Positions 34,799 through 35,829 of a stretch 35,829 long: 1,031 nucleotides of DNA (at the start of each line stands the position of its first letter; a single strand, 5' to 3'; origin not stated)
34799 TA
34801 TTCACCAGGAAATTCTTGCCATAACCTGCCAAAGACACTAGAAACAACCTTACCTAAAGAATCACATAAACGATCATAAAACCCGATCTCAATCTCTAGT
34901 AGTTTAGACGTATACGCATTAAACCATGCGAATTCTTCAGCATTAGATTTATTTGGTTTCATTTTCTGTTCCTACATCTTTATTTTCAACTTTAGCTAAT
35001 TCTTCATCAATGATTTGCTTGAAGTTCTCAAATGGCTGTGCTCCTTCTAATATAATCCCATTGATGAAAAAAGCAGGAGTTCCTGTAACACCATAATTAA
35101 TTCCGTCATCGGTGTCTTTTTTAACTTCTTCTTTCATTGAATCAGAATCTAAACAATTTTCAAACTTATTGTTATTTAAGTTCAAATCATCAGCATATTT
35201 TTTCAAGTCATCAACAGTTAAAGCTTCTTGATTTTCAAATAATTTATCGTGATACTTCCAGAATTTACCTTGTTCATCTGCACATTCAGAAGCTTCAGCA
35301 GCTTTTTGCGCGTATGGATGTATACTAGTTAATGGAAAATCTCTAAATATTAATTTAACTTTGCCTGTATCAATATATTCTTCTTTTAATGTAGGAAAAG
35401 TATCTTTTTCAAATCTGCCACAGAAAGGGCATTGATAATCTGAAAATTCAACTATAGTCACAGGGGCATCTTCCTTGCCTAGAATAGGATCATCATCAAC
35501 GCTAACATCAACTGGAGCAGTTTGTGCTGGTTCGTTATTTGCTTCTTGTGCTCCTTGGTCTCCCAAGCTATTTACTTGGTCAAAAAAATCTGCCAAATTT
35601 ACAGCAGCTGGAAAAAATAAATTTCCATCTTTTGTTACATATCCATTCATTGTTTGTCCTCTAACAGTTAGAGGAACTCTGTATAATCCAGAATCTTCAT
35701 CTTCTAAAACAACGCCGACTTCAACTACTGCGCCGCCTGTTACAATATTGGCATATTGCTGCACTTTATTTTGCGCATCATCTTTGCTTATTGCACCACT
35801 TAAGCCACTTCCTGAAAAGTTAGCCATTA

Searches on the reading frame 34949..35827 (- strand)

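Call 46: search_protein_families(library=pfam, proteins=[window:34949-35827:-], max_evalue=0.001)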
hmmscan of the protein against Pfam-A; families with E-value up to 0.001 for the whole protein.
window:34949-35827:- (292 aa): 3 families
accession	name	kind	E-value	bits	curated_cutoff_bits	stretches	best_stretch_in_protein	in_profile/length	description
PF13462.12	Thioredoxin_4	-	3e-39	135.3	23.2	1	111-275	3-165/165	Thioredoxin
PF01323.26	DSBA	-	3.3e-23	82.9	25.6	2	182-273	97-190/191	DSBA-like thioredoxin domain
PF13098.12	Thioredoxin_2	-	8.6e-08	32.9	27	1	123-272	7-103/104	Thioredoxin-like domain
